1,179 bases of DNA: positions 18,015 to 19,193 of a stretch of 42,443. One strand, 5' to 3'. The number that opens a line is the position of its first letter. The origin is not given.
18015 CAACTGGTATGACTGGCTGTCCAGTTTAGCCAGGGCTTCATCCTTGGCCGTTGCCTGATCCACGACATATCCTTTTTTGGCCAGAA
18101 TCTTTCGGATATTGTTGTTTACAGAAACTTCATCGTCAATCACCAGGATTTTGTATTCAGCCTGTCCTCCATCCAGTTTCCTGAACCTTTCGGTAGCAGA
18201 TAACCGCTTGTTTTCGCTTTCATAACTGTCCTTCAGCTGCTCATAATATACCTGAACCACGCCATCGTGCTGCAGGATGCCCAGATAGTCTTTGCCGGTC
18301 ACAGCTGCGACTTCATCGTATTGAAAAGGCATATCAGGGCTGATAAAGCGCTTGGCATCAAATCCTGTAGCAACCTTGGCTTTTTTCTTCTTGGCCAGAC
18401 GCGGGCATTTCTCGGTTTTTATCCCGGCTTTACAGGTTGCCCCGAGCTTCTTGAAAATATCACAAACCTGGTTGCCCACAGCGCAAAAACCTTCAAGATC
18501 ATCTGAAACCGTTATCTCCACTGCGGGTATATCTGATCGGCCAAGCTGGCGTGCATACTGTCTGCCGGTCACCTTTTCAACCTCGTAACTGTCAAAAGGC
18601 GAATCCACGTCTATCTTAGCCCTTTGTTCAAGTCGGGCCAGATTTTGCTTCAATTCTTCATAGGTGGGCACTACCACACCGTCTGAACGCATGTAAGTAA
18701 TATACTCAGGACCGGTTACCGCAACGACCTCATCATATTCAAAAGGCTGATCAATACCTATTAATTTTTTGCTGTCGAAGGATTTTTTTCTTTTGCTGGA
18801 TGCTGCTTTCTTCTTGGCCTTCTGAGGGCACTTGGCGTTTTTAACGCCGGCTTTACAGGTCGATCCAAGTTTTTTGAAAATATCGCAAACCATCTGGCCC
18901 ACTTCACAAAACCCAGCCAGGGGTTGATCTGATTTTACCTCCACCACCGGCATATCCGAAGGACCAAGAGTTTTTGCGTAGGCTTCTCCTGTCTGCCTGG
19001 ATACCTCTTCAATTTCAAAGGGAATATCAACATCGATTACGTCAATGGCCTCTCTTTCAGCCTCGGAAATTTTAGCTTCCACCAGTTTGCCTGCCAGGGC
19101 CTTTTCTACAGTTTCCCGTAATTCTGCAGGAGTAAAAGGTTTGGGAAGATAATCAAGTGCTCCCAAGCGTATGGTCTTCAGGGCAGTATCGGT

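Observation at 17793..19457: Orphan REC, two Cys4 modules, REC protein with an unrecognised duplicated domain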

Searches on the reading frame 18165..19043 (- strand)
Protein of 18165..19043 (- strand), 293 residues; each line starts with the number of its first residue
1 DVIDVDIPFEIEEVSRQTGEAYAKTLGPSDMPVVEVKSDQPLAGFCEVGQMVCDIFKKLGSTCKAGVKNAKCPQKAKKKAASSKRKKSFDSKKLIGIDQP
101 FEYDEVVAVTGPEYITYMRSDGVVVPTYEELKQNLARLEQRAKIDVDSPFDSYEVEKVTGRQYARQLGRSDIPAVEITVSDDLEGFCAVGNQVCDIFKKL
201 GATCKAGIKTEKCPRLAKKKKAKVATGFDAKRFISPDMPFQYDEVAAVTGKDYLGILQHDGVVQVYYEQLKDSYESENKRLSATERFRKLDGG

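Call 5: search_solved_structures(query=window:18165-19043:-, max_evalue=10, show_alignments=2)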
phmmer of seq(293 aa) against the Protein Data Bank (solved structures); distinct sequences matched with E-value up to 10: 1.
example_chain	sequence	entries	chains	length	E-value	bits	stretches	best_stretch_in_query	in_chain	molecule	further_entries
3ea0_A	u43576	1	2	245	0.69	12.6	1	102-171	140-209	ATPase, ParA family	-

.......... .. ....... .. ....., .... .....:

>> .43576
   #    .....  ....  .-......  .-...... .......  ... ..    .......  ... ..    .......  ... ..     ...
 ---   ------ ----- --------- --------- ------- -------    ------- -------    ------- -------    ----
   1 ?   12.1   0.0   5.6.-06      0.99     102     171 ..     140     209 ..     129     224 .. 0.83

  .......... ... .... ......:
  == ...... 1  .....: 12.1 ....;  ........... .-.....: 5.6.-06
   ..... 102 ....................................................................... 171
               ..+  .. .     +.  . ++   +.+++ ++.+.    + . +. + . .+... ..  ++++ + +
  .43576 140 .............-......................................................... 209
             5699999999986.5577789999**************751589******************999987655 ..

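Call 8: find_homologous_proteins(query=window:18165-19043:-, max_evalue=0.001)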
Query seq(293 aa) (293 aa): 455 proteins with E <= 0.001 among 3735 candidates; the best 120 are listed.
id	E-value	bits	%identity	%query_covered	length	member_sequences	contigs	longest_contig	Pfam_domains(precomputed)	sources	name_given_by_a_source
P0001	5.0e-131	454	58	96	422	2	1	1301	PF00072.31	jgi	jgi:ActR/RegA family two-component response regulator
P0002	3.2e-130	452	56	87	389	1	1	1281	PF00072.31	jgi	jgi:CheY-like chemotaxis protein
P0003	7.2e-126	437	57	92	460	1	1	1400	PF00072.31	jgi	jgi:DNA-binding response OmpR family regulator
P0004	8.2e-122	424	56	94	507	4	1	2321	PF00072.31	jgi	jgi:DNA-binding response OmpR family regulator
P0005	2.7e-117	409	58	94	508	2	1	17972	PF00072.31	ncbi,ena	-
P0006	4.3e-114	399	60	77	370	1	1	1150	PF00072.31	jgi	jgi:CheY-like chemotaxis protein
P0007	7.4e-114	398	55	91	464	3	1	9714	PF00072.31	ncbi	ncbi:MAG: response regulator, partial [Desulfobacterales bacterium]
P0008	3.3e-113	396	55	91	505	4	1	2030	PF00072.31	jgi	jgi:DNA-binding response OmpR family regulator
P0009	7.3e-112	391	65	92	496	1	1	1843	PF00072.31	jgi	jgi:CheY-like chemotaxis protein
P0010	2.5e-110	386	59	85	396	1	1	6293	PF00072.31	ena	-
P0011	2.2e-109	383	59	93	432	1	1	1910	PF00072.31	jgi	jgi:CheY-like chemotaxis protein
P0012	3.2e-109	383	52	98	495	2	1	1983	PF00072.31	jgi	jgi:DNA-binding response OmpR family regulator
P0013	4.9e-108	379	58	88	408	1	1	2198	PF00072.31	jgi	-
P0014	1.7e-107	377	55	93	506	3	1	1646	PF00072.31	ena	-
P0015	4.2e-107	376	62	94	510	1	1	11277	PF00072.31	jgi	jgi:DNA-binding response OmpR family regulator/flavodoxin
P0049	1.1e-87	312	52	94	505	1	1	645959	PF00072.31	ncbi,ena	-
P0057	3.3e-85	304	54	89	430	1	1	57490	PF00072.31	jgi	jgi:CheY-like chemotaxis protein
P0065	3.3e-80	288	52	89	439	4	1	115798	PF00072.31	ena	-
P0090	5.7e-60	221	48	58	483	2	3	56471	PF23198.2,PF00072.31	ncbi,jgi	-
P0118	4.5e-48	182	55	51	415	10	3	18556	PF23198.2,PF00072.31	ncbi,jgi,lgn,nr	ncbi:MAG TPA: response regulator [Deltaproteobacteria bacterium]|nr:response regulator [Deltaproteob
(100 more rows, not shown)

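Call 26: find_encoding_contigs(protein=P0049, flank=8000, max_places=2)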
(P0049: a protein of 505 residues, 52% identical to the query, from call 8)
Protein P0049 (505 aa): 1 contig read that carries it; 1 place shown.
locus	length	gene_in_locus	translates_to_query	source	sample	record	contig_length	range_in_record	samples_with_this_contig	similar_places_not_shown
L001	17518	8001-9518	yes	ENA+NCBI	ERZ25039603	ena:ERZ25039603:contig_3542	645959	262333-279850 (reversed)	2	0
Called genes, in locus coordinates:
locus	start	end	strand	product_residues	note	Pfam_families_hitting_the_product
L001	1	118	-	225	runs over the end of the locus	-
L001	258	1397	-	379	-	PF00072:Response_reg, PF02518:HATPase_c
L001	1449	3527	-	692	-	PF00672:HAMP, PF08448:PAS_4 (weak), PF00989:PAS, PF08448:PAS_4 (weak), PF13188:PAS_8 (weak), PF13426:PAS_9, PF00512:HisKA, PF02518:HATPase_c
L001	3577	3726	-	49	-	-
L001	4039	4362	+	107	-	PF00578:AhpC-TSA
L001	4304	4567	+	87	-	-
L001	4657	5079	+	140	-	PF00072:Response_reg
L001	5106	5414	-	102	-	-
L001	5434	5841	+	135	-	PF00512:HisKA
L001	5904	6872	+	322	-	PF02518:HATPase_c, PF00072:Response_reg, PF13191:AAA_16 (weak), PF00158:Sigma54_activat, PF14532:Sigma54_activ_2 (weak)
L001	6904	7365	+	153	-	PF00158:Sigma54_activat, PF25601:AAA_lid_14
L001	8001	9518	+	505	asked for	PF00072:Response_reg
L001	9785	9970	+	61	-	PF00890:FAD_binding_2 (weak), PF01266:DAO (weak), PF07992:Pyr_redox_2 (weak), PF12831:FAD_oxidored, PF13450:NAD_binding_8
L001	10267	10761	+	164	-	PF01257:2Fe-2S_thioredx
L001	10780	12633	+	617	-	PF01257:2Fe-2S_thioredx, PF01512:Complex1_51K, PF10531:SLBB (weak), PF10589:NADH_4Fe-4S, PF00037:Fer4 (weak), PF12838:Fer4_7 (weak), PF13237:Fer4_10, PF14697:Fer4_21, +4 more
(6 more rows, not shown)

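Call 27: find_encoding_contigs(protein=P0118, flank=8000, max_places=3)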
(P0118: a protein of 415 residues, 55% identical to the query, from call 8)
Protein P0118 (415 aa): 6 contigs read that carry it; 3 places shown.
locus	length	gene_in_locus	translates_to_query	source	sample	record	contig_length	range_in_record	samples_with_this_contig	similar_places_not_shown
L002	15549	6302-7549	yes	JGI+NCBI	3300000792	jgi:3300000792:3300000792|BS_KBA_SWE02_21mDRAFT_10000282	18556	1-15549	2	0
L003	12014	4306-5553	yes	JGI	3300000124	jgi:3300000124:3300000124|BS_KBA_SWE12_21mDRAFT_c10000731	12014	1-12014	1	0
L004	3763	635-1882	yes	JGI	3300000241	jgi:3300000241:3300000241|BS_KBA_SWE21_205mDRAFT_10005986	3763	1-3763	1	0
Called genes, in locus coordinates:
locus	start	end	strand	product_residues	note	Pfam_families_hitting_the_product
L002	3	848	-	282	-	?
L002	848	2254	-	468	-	-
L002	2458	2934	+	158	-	PF01927:Mut7-C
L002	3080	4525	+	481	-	PF08448:PAS_4, PF13426:PAS_9, PF00512:HisKA, PF02518:HATPase_c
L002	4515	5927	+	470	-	PF00072:Response_reg, PF00158:Sigma54_activat, PF14532:Sigma54_activ_2, PF07728:AAA_5, PF25601:AAA_lid_14, PF02954:HTH_8 (faint)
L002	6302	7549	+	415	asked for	PF00072:Response_reg, PF23198:PDE8A_N (faint), PF00072:Response_reg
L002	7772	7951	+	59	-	PF00890:FAD_binding_2, PF01266:DAO (weak), PF07992:Pyr_redox_2 (weak), PF12831:FAD_oxidored, PF13450:NAD_binding_8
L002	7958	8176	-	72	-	-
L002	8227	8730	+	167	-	PF01257:2Fe-2S_thioredx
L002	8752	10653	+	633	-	-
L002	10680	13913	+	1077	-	PF00111:Fer2 (weak), PF13510:Fer2_4, PF12838:Fer4_7, PF14697:Fer4_21, PF07992:Pyr_redox_2, PF07992:Pyr_redox_2, PF13450:NAD_binding_8, PF12838:Fer4_7, +8 more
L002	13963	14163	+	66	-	PF02662:FlpD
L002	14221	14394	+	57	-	PF02662:FlpD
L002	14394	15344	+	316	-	-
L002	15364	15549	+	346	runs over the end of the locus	PF13183:Fer4_8 (faint), PF13534:Fer4_17 (faint), PF17179:Fer4_22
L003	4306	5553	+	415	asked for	PF00072:Response_reg, PF23198:PDE8A_N (faint), PF00072:Response_reg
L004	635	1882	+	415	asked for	PF00072:Response_reg, PF23198:PDE8A_N (faint), PF00072:Response_reg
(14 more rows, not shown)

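Call 30: find_encoding_contigs(protein=P0065, flank=8000, max_places=1)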
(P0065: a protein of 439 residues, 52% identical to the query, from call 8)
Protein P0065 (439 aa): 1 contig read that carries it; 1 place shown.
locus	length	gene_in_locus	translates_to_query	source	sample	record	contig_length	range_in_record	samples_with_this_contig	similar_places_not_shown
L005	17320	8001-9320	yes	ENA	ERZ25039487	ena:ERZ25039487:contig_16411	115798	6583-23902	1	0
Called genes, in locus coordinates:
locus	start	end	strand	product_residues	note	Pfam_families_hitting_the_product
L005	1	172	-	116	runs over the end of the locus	PF00072:Response_reg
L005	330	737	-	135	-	PF02085:Cytochrom_CIII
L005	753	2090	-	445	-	PF13237:Fer4_10 (faint), PF00037:Fer4 (faint), PF12797:Fer4_2 (faint), PF12837:Fer4_6 (faint), PF12838:Fer4_7, PF13183:Fer4_8, PF13534:Fer4_17, PF02754:CCG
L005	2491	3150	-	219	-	PF02665:Nitrate_red_gam (weak)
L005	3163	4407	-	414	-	-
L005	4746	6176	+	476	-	PF08448:PAS_4, PF13426:PAS_9, PF00512:HisKA, PF02518:HATPase_c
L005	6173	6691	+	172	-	PF00072:Response_reg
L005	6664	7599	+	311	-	PF00158:Sigma54_activat, PF07728:AAA_5 (weak), PF14532:Sigma54_activ_2, PF25601:AAA_lid_14, PF02954:HTH_8 (weak)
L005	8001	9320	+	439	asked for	PF00072:Response_reg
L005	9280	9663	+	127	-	PF00072:Response_reg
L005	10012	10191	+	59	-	PF00890:FAD_binding_2, PF01134:GIDA (weak), PF01266:DAO (weak), PF07992:Pyr_redox_2 (weak), PF12831:FAD_oxidored, PF13450:NAD_binding_8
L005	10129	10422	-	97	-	-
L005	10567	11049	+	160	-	PF01257:2Fe-2S_thioredx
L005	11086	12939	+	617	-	PF01257:2Fe-2S_thioredx (weak), PF01512:Complex1_51K, PF10589:NADH_4Fe-4S, PF12838:Fer4_7 (weak), PF13187:Fer4_9 (weak), PF13237:Fer4_10 (weak), PF14697:Fer4_21, PF00037:Fer4 (weak), +1 more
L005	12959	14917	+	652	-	PF00111:Fer2 (weak), PF13510:Fer2_4, PF13237:Fer4_10 (faint), PF13484:Fer4_16 (faint), PF12838:Fer4_7, PF14697:Fer4_21, PF00037:Fer4 (weak), PF07992:Pyr_redox_2 (weak)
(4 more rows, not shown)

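Call 31: find_encoding_contigs(protein=P0090, flank=8000, max_places=1)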
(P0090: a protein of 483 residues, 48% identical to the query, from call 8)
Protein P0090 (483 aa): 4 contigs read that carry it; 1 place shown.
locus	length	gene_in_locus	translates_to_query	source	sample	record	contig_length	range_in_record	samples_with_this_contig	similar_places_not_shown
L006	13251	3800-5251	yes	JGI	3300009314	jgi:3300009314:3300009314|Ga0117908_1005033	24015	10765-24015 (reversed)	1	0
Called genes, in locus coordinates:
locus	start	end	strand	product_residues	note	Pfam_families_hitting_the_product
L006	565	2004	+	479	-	PF08448:PAS_4, PF13426:PAS_9, PF00512:HisKA, PF02518:HATPase_c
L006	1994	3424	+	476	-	PF00072:Response_reg, PF20030:bpMoxR (faint), PF00158:Sigma54_activat, PF14532:Sigma54_activ_2, PF00004:AAA (faint), PF07728:AAA_5, PF25601:AAA_lid_14, PF02954:HTH_8 (weak)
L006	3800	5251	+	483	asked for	PF00072:Response_reg, PF23198:PDE8A_N (faint), PF00072:Response_reg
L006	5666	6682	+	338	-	PF01597:GCV_H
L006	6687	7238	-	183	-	PF07998:Peptidase_M54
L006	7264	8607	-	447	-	PF00072:Response_reg, PF00158:Sigma54_activat, PF14532:Sigma54_activ_2, PF07724:AAA_2 (weak), PF07728:AAA_5 (weak), PF25601:AAA_lid_14, PF02954:HTH_8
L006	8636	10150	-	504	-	PF08448:PAS_4, PF13426:PAS_9, PF00512:HisKA, PF02518:HATPase_c, PF14501:HATPase_c_5 (weak)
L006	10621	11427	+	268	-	PF13183:Fer4_8, PF13187:Fer4_9 (weak), PF13534:Fer4_17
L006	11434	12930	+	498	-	PF13237:Fer4_10 (weak), PF12838:Fer4_7 (weak), PF13183:Fer4_8, PF13187:Fer4_9 (weak), PF13534:Fer4_17, PF02754:CCG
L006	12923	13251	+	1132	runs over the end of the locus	PF12831:FAD_oxidored (weak), PF14691:Fer4_20, PF07992:Pyr_redox_2, PF13450:NAD_binding_8, PF00070:Pyr_redox (weak), PF12838:Fer4_7 (weak), PF13237:Fer4_10 (weak), PF14697:Fer4_21 (weak), +9 more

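Call 32: find_encoding_contigs(protein=P0057, flank=8000, max_places=1)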
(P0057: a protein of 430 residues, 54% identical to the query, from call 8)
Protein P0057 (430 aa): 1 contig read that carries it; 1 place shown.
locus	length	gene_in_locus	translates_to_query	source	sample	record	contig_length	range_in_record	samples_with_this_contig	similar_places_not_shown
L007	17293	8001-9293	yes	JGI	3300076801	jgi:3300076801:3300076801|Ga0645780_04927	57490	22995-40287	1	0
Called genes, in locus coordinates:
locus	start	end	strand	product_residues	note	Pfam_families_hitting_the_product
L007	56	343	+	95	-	-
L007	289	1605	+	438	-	PF00989:PAS (faint), PF08448:PAS_4 (faint), PF13426:PAS_9 (faint), PF13188:PAS_8 (weak), PF00512:HisKA (weak), PF02518:HATPase_c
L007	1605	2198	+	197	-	PF00072:Response_reg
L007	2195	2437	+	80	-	-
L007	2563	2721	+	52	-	PF02518:HATPase_c (weak)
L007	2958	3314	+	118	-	PF00582:Usp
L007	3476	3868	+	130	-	PF00072:Response_reg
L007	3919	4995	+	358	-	PF08448:PAS_4, PF02518:HATPase_c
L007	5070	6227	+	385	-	PF08448:PAS_4, PF13426:PAS_9, PF00512:HisKA, PF02518:HATPase_c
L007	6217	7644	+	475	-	PF00072:Response_reg, PF00158:Sigma54_activat, PF14532:Sigma54_activ_2, PF00004:AAA (weak), PF07724:AAA_2 (weak), PF07728:AAA_5, PF25601:AAA_lid_14, PF02954:HTH_8 (weak)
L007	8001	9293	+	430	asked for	PF00072:Response_reg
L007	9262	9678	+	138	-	PF00072:Response_reg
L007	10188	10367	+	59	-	PF00890:FAD_binding_2 (weak), PF01266:DAO (weak), PF07992:Pyr_redox_2 (weak), PF12831:FAD_oxidored, PF13450:NAD_binding_8 (weak)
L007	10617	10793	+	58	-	-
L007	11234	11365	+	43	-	-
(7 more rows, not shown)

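Call 53: search_protein_families(library=pfam, proteins=[L006:5666-6682:+], max_evalue=0.01)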
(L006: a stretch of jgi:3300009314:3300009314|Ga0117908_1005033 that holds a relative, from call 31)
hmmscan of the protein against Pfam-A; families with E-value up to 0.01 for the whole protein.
L006:5666-6682:+ (338 aa): 1 family
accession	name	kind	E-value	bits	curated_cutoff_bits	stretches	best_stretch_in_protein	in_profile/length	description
PF01597.25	GCV_H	-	1.1e-13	51.5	22.2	1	169-286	2-118/122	Glycine cleavage H-protein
